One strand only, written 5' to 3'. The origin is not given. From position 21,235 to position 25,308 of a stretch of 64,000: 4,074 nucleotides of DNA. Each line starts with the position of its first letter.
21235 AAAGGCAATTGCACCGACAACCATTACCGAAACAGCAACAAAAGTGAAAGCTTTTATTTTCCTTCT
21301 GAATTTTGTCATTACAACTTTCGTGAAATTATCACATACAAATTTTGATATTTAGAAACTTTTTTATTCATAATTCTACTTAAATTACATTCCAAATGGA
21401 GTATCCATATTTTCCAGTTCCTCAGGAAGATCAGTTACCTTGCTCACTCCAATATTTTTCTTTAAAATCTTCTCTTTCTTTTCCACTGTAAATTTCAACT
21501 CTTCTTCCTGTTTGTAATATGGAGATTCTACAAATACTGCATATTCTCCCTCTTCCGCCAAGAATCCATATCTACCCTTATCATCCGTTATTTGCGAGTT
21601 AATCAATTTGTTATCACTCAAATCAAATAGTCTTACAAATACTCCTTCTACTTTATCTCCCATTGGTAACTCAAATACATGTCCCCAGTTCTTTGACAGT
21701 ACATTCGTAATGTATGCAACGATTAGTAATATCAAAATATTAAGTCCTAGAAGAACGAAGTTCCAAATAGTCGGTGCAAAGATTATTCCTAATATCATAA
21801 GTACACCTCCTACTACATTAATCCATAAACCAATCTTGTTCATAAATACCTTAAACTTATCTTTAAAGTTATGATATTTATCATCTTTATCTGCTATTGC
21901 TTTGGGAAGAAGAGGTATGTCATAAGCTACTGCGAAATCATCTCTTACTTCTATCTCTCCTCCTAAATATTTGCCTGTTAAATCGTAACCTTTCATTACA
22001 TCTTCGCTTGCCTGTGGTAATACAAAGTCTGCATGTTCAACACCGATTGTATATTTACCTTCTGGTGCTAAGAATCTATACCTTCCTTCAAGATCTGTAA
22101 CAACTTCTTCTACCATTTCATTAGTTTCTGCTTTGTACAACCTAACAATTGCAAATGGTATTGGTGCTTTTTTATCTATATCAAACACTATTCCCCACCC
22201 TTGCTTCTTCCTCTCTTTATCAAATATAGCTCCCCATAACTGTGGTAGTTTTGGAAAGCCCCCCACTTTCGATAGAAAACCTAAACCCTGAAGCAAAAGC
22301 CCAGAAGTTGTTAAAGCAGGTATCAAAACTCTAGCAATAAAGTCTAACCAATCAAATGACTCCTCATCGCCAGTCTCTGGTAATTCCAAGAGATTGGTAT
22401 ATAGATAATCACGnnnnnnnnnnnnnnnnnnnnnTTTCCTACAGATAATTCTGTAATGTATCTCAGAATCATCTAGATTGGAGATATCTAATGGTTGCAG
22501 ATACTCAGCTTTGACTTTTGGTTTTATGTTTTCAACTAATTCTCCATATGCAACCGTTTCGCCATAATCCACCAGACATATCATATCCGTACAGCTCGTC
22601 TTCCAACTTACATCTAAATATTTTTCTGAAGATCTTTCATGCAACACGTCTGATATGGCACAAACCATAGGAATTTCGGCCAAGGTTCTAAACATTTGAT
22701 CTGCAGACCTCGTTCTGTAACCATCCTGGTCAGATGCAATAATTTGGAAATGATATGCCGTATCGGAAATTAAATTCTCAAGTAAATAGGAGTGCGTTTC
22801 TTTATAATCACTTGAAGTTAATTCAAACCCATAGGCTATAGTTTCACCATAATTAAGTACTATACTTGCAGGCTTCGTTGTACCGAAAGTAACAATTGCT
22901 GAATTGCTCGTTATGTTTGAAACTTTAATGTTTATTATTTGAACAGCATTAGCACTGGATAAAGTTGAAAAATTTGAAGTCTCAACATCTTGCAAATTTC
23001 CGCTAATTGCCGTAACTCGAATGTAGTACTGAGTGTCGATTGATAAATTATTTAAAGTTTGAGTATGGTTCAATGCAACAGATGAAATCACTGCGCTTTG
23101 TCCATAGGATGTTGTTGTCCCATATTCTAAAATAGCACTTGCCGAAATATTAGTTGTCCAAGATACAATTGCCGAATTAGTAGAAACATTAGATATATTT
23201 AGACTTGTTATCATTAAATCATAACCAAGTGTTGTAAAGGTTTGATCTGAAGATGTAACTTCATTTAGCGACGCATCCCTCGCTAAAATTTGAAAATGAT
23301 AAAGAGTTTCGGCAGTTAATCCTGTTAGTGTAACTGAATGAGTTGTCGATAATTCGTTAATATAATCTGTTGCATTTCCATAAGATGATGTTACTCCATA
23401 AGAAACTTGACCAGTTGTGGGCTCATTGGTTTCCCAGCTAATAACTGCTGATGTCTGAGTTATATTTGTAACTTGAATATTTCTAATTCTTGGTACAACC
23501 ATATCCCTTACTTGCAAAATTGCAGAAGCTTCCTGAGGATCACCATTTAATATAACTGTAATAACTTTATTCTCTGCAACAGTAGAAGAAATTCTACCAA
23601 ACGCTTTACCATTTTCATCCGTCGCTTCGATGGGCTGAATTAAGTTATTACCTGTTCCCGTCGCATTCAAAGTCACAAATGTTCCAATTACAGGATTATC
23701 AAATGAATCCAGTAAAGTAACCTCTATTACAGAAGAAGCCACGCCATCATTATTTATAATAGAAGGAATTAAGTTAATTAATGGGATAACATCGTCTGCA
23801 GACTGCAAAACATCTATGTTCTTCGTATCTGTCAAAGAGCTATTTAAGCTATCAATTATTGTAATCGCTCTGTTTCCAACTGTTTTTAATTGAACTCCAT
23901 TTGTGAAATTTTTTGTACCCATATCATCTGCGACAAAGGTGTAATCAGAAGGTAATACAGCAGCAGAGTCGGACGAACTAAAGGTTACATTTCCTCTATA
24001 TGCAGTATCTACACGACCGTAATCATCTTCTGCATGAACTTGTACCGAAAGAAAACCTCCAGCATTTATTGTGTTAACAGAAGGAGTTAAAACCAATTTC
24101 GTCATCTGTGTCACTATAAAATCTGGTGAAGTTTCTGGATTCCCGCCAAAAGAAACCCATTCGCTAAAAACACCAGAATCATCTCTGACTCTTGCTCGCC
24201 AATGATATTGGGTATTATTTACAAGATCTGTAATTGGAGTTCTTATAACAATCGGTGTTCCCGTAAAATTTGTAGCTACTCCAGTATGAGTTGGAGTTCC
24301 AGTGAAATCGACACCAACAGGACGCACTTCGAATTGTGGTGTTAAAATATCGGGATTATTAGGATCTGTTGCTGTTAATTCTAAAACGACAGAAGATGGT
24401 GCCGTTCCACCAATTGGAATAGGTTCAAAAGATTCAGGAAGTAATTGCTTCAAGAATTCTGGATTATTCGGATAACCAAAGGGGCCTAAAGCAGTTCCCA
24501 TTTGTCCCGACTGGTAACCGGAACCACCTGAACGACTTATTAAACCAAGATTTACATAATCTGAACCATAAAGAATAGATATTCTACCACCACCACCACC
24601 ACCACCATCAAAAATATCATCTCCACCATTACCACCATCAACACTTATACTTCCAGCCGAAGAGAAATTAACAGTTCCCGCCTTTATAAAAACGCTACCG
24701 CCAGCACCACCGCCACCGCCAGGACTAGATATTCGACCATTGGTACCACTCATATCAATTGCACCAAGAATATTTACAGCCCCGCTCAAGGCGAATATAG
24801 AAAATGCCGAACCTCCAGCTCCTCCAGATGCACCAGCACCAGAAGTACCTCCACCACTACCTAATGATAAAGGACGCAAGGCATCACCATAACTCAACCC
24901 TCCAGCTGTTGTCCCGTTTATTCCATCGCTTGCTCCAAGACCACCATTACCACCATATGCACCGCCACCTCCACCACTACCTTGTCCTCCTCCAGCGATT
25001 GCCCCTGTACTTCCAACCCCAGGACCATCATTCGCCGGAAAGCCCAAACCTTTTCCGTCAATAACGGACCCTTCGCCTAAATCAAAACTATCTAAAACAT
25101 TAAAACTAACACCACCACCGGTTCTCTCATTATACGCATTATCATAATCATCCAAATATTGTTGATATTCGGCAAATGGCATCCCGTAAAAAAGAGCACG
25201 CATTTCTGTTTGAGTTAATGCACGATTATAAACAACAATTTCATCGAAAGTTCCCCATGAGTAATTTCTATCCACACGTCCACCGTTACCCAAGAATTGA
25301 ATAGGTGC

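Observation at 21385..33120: An 11.7-kb single ORF encoding a 3911-aa protein with ~8 Pmp-like 'GGGAI' beta-helix repeat units plus LamG, Big and 4 FN3 domains.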

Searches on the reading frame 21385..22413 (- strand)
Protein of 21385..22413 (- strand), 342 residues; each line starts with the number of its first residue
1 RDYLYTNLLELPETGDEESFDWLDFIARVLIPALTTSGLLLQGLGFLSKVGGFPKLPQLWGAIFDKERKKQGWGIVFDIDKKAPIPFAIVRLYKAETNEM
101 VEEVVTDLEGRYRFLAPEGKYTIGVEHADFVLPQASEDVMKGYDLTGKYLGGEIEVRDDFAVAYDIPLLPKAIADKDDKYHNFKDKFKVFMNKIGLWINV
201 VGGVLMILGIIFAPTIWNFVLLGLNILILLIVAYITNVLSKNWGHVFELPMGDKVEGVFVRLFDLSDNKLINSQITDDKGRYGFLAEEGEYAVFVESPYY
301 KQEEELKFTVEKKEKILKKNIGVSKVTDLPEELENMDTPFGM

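Call 33: find_homologous_proteins(query=window:21385-22413:-, max_evalue=0.001)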
Query window:21385-22413:- (342 aa): 3 proteins with E <= 0.001 among 3779 candidates.
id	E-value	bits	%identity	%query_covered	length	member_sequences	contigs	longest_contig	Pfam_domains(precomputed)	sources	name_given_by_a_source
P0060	2.7e-109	384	52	100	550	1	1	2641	PF07210.19,PF13620.13,PF22904.4,PF17210.10,PF16656.12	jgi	jgi:hypothetical protein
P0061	8.9e-83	296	47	78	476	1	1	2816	PF13715.13,PF13620.13,PF22904.4,PF17210.10,PF00041.28,PF16656.12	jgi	-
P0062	6.9e-14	70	28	77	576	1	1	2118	PF13620.13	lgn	-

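Call 34: search_protein_families(library=ncbifam, proteins=[window:21385-22413:-], max_evalue=10)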
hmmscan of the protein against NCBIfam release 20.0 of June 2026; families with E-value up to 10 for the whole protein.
window:21385-22413:- (342 aa): 4 families
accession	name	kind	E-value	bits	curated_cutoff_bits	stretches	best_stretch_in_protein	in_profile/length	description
NF058648.1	ECF_sub_HI1622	equivalog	0.0002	21.4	100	2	252-295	36-80/180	NikL family nickel/cobalt ECF transporter subunit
TIGR02962.1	hdxy_isourate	equivalog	0.00022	21.6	87.45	2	245-308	7-79/113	hydroxyisourate hydrolase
TIGR02611.1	TIGR02611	hypoth_equivalog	0.016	14.9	70.6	1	173-229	5-62/121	TIGR02611 family protein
NF050144.1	matur_HvfX_fam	equivalog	0.026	14.7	80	1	186-293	43-131/165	HvfX family Cu-binding RiPP maturation protein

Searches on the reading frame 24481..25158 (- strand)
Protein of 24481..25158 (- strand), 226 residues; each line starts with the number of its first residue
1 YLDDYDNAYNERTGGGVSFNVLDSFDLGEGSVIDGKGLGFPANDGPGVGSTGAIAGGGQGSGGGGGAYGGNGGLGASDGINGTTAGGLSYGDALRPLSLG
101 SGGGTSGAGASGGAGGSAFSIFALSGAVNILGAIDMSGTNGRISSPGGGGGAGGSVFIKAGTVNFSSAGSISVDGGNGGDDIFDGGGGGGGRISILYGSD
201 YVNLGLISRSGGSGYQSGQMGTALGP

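Call 15: search_protein_families(library=pfam, proteins=[window:24481-25158:-], max_evalue=10)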
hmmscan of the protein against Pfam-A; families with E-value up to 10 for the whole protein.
window:24481-25158:- (226 aa): 0 families

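Call 34: search_protein_families(library=ncbifam, proteins=[window:24481-25158:-], max_evalue=10)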
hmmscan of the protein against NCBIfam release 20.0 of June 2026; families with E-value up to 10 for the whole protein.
window:24481-25158:- (226 aa): 2 families
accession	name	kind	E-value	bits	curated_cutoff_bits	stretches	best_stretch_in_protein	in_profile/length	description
NF011967.0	PRK15439.1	equivalog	0.5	8.7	586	1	125-175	21-72/510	autoinducer 2 ABC transporter ATP-binding protein LsrA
NF047640.1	gliding_AgmC_N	equivalog_domain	1.8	7.4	275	1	45-194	232-393/412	adventurous gliding motility protein AgmC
